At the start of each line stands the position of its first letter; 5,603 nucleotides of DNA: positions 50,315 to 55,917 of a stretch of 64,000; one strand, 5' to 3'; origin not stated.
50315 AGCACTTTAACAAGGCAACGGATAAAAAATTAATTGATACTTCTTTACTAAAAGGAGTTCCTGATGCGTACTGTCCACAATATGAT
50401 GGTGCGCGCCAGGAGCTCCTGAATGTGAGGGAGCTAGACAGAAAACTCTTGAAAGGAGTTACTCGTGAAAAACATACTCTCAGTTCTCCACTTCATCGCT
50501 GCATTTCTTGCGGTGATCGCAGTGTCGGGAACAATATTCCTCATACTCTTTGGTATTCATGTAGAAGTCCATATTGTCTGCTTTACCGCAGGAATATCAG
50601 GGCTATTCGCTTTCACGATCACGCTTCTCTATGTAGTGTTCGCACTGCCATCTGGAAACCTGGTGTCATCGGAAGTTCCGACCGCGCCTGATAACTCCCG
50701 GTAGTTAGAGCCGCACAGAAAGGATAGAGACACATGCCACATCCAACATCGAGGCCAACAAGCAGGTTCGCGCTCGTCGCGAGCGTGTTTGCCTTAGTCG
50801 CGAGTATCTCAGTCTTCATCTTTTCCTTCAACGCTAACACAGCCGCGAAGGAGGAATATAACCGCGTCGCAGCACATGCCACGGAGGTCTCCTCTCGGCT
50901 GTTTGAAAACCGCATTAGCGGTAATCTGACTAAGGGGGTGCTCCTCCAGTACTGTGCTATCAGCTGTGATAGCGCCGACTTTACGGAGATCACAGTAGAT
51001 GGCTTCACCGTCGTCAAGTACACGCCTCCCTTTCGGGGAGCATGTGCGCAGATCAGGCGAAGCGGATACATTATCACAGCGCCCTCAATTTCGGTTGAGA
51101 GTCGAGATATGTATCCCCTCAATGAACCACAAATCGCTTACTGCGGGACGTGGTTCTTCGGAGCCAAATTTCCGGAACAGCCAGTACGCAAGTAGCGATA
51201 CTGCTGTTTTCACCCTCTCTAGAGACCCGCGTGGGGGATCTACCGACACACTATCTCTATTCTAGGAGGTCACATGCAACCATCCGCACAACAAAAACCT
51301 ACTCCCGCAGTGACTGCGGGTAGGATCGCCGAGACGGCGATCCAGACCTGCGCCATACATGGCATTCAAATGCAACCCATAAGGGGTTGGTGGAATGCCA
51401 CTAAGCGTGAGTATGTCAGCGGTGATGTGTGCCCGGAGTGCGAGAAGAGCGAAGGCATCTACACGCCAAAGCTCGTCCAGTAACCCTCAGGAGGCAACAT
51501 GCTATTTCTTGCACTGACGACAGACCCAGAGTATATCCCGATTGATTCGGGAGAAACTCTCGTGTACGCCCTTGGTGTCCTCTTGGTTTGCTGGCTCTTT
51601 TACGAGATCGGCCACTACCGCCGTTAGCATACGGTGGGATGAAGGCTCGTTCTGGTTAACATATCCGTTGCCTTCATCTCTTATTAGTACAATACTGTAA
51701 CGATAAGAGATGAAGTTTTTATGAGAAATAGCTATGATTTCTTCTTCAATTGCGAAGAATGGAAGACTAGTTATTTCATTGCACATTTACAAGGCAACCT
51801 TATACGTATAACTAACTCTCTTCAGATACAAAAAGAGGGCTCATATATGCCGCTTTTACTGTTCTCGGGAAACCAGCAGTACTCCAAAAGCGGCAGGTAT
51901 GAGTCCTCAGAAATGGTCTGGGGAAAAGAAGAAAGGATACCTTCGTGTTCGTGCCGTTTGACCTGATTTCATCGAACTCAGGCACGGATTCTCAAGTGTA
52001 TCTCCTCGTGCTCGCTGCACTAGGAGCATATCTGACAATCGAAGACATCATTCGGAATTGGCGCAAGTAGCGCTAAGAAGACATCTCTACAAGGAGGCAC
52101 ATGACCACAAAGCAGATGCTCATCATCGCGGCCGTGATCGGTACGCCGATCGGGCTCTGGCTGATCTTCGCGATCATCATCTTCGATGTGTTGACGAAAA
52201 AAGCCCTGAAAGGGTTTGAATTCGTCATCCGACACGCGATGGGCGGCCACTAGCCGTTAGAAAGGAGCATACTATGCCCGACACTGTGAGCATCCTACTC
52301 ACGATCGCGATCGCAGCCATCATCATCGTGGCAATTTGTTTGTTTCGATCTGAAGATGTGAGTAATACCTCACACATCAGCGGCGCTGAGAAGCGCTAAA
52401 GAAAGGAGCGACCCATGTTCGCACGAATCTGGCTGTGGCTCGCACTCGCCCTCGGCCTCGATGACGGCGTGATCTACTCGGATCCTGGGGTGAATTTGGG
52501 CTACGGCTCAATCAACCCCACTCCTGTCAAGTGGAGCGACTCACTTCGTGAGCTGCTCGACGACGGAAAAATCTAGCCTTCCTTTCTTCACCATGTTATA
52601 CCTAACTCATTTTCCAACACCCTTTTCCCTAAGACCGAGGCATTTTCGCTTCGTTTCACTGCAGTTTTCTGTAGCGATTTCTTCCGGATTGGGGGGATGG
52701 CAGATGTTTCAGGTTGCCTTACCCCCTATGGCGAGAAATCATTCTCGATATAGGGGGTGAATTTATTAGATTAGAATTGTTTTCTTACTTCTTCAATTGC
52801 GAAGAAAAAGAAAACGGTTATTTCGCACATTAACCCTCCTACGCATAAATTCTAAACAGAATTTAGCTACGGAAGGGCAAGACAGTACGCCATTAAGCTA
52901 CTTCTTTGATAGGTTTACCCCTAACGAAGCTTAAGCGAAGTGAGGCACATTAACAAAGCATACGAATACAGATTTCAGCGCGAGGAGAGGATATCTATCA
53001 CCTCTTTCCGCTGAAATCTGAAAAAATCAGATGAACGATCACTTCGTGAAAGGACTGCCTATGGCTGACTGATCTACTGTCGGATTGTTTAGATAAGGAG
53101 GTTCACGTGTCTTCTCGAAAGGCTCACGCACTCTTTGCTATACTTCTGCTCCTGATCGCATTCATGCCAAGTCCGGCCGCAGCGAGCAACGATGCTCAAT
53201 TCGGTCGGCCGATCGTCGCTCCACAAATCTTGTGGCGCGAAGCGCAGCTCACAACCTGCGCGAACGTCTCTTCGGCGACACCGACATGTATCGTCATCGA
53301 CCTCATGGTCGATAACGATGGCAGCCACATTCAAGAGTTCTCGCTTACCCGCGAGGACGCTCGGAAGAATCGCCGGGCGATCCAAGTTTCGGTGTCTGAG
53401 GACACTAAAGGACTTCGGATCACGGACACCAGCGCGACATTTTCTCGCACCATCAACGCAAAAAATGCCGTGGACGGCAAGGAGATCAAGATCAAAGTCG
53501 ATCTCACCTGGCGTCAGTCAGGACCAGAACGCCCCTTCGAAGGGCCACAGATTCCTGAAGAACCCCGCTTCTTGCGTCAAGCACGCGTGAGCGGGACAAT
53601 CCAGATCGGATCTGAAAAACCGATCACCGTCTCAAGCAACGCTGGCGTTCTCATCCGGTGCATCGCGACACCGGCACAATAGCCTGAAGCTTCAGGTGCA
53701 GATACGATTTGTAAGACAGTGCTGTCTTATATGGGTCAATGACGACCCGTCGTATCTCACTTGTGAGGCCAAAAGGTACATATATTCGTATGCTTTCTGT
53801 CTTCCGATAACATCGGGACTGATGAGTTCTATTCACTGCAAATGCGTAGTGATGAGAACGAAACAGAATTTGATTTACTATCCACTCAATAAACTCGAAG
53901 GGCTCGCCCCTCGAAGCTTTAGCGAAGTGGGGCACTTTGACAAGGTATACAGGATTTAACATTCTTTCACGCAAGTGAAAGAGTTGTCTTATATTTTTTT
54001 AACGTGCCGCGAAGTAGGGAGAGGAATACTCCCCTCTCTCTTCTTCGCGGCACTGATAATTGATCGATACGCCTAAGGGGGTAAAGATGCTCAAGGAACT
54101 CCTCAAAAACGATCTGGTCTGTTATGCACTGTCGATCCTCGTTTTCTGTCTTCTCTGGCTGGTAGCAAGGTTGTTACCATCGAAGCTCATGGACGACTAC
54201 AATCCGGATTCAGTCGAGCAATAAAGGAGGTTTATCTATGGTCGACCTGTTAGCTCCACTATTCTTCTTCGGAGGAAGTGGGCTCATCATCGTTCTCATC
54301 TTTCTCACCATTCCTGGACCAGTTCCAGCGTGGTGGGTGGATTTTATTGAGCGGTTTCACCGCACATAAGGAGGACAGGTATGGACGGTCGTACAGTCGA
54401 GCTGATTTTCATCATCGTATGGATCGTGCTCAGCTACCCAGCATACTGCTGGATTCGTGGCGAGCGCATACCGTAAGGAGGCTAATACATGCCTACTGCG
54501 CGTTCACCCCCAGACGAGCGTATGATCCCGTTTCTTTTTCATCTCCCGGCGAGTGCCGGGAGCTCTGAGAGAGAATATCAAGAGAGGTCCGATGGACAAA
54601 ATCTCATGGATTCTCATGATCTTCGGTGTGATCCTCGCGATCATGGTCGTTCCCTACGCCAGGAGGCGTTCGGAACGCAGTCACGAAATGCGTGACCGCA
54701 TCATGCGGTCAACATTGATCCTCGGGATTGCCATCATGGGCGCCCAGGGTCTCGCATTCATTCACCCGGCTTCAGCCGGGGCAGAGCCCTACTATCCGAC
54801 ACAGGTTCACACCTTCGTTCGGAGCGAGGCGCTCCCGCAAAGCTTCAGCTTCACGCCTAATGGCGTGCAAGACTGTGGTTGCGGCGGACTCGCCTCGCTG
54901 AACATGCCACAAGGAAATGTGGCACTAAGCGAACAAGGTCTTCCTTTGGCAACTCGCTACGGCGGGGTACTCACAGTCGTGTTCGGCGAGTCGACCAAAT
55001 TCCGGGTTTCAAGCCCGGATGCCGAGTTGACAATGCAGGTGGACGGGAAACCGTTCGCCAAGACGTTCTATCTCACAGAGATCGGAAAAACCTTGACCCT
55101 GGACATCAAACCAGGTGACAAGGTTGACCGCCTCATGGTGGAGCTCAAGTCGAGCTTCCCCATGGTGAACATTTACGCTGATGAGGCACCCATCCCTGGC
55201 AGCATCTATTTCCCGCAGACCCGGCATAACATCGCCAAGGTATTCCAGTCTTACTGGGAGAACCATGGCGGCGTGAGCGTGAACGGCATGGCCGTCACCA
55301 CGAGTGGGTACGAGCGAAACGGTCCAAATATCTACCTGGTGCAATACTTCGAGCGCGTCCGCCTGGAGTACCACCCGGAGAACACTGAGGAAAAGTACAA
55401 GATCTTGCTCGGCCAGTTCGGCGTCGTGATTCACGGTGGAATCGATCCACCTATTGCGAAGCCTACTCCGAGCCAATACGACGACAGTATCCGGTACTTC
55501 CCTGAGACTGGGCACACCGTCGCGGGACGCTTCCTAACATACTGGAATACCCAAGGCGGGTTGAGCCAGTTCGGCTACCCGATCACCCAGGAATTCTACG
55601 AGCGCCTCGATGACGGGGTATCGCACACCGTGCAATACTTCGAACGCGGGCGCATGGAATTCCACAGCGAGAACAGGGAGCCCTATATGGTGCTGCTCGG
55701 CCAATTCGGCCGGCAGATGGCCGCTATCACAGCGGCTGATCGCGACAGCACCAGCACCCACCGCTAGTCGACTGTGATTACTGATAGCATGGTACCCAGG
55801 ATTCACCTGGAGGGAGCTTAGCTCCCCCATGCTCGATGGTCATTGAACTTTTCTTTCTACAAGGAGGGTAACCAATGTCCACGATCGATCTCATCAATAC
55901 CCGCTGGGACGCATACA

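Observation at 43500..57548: One about 32-nt promoter module reused at least seven times, inside and outside the high-GC mosaic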

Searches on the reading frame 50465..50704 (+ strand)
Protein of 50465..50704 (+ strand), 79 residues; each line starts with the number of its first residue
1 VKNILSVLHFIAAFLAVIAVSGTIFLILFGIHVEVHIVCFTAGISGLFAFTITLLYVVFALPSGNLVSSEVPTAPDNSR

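Call 65: search_protein_families(library=pfam, proteins=[window:50465-50704:+], max_evalue=0.05)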
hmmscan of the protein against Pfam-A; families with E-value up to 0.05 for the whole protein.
window:50465-50704:+ (79 aa): 0 families

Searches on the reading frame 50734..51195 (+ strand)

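Call 65: search_protein_families(library=pfam, proteins=[window:50734-51195:+], max_evalue=0.05)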
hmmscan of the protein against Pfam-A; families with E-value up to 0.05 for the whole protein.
window:50734-51195:+ (153 aa): 1 family
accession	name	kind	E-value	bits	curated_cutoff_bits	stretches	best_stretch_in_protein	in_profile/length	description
PF03694.18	Erg28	-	0.012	16.3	22.2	1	12-91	4-76/111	Erg28 like protein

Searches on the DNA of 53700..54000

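Call 57: search_rna_families(source=window, start=53700, end=54000, threshold=evalue, max_evalue=1, show_alignments=1)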
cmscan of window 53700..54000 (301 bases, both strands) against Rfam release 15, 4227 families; matches with E-value up to 1: 3.
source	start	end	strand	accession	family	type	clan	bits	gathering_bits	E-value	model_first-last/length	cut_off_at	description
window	53794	53869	+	RF00008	Hammerhead_3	Gene; ribozyme;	CL00010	32.3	48.5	2.4e-05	1-54/54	no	Hammerhead ribozyme (type III)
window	53930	53995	+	RF02371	PyrG_leader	Cis-reg; leader;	-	26.7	65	0.12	1-78/78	no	PyrG leader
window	53794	53809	-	RF03142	L2-Alphaproteobacteria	Cis-reg; leader;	-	14.6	37.8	0.25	1-66/66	no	L2-Alphaproteobacteria ribosomal protein leader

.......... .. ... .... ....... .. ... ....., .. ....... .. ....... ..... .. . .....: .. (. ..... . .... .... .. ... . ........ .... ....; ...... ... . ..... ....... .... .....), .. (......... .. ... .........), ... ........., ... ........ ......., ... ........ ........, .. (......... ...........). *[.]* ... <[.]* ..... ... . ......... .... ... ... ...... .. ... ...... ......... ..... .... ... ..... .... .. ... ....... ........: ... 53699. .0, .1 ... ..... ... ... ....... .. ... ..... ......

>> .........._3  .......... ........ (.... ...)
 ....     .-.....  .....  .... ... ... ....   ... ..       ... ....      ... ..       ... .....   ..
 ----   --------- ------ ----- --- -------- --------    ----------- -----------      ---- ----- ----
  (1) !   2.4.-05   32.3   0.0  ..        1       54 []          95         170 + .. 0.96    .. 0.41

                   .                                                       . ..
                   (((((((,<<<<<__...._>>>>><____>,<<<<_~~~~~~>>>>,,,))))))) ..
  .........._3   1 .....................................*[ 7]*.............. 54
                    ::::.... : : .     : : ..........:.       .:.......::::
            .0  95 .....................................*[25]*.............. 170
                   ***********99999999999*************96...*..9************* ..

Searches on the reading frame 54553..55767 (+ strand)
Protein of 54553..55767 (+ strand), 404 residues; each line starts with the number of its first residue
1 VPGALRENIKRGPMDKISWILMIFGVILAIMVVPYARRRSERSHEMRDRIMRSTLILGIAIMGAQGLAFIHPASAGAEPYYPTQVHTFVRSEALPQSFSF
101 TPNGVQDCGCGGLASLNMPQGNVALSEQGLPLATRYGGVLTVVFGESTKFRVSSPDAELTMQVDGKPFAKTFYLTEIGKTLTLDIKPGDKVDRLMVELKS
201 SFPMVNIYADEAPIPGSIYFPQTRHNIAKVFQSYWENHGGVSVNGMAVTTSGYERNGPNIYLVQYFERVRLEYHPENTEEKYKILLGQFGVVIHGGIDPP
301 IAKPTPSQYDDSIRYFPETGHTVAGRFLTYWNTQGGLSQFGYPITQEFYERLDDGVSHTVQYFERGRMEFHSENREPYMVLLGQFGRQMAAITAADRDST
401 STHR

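Call 10: search_protein_families(library=pfam, proteins=[window:54553-55767:+], max_evalue=0.01)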
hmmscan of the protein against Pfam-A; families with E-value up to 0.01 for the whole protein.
window:54553-55767:+ (404 aa): 0 families

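Call 48: find_homologous_proteins(query=window:54553-55767:+, max_evalue=0.00001)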
Query window:54553-55767:+ (404 aa): 3822 proteins with E <= 0.00001 among 8000 candidates; the best 120 are listed.
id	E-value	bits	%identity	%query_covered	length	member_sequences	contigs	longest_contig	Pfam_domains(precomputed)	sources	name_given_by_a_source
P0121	6.1e-215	732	87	95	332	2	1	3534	-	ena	-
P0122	5.0e-123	429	59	82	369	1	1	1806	-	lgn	-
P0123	3.2e-104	367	46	99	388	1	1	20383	-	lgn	-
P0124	3.3e-81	291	42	46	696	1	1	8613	-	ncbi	-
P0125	7.6e-80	287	46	49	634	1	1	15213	-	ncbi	-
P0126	4.2e-78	281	40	56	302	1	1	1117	-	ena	-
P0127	2.6e-77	279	37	53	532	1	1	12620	PF08310.18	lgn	-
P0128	5.7e-74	267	40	58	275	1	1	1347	-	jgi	jgi:phage tail protein X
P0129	3.2e-71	258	43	43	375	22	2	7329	PF08310.18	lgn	-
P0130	1.0e-70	257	50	45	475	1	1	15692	-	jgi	jgi:hypothetical protein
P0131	8.0e-70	254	42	43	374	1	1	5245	PF08310.18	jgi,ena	-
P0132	2.0e-69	253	42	43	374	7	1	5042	PF08310.18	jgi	-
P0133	3.5e-69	252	43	43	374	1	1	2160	PF08310.18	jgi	jgi:hypothetical protein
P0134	8.1e-69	251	43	43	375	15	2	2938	PF08310.18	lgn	-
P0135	2.0e-67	246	36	93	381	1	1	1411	-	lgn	-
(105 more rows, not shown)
